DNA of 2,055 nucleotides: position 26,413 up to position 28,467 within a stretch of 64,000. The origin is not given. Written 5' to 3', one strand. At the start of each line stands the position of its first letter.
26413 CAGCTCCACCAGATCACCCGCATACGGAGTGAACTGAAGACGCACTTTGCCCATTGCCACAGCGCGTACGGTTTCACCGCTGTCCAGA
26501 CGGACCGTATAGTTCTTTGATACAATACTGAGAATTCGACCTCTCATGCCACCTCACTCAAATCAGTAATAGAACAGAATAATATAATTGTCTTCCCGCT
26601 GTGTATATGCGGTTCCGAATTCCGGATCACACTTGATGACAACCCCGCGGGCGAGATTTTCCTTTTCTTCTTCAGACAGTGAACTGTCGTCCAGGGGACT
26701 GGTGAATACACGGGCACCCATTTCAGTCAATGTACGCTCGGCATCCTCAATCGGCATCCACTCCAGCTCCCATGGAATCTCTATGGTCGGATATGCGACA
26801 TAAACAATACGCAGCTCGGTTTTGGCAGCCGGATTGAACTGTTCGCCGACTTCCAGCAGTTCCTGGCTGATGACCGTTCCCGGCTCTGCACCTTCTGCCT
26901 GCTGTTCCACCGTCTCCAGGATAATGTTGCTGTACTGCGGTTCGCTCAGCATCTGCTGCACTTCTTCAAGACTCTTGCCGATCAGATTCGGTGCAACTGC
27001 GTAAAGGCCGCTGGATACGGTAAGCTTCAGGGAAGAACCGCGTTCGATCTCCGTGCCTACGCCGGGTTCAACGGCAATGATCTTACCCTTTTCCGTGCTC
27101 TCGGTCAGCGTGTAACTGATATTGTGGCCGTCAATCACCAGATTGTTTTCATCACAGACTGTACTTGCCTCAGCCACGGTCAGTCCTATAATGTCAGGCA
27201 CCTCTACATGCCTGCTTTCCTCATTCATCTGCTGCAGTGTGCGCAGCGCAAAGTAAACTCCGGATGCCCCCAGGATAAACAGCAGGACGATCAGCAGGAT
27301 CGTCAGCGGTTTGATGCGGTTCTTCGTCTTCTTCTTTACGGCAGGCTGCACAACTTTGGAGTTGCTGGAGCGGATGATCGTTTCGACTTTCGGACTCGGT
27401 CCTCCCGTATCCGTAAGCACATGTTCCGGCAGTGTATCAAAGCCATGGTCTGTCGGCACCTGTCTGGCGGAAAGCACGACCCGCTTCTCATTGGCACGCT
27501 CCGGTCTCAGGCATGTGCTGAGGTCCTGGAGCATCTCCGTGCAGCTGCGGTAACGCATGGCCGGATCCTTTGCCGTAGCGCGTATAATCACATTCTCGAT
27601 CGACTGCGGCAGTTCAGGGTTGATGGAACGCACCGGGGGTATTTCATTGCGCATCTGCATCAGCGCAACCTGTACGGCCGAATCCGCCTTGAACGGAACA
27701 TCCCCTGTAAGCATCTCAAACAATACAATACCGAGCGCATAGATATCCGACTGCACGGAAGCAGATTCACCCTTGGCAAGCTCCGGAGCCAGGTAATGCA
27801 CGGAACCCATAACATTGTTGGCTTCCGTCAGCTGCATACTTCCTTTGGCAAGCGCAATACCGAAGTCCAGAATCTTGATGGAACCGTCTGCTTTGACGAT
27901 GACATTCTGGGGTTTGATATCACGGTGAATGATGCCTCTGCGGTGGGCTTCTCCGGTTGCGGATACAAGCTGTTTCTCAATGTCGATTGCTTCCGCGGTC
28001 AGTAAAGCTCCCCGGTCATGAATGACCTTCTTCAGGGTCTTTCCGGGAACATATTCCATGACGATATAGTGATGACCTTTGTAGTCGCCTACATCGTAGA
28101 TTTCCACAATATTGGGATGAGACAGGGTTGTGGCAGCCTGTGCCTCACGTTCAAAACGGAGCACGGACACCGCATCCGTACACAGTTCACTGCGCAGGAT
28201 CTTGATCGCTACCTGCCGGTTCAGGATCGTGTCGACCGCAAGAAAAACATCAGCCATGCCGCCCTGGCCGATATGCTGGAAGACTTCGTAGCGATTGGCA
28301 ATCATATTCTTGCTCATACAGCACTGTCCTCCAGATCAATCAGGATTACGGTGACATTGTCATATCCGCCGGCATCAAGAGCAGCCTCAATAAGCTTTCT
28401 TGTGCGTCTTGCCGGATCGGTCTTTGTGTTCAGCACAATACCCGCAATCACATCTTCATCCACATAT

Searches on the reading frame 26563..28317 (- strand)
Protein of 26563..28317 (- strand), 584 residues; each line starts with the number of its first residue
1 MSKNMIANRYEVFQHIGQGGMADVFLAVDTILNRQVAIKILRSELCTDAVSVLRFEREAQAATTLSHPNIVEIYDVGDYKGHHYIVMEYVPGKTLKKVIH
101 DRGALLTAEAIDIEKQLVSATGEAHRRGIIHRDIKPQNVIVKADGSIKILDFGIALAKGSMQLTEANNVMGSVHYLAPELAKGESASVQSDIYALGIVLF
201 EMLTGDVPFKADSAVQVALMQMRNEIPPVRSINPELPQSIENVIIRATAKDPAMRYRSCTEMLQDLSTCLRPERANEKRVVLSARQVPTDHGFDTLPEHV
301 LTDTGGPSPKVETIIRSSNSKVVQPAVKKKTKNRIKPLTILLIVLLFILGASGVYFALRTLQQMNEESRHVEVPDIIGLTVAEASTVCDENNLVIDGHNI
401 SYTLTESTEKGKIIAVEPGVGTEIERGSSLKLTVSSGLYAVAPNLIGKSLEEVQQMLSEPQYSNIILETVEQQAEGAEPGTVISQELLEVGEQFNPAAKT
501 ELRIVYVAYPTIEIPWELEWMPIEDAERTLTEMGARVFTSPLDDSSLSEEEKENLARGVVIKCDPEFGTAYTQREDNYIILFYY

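Call 50: search_protein_families(library=pfam, proteins=[window:26563-28317:-], max_evalue=0.00001)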
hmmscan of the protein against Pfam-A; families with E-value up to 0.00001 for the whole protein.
window:26563-28317:- (584 aa): 5 families
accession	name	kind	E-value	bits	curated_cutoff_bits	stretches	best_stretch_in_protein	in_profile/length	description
PF00069.31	Pkinase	-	2.5e-52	178.3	31.7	1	10-264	1-259/263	Protein kinase domain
PF07714.23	PK_Tyr_Ser-Thr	-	1.1e-35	123.6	23.1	1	13-256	4-249/258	Protein tyrosine and serine/threonine kinase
PF03793.24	PASTA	-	3.7e-19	68.9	23.2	1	371-436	1-64/64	PASTA domain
PF03109.22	ABC1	-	8.3e-09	35.4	22.9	1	55-155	120-214/244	ABC1 atypical kinase-like domain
PF01636.29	APH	-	1.5e-06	28.6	23.2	0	115-154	160-196/239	Phosphotransferase enzyme family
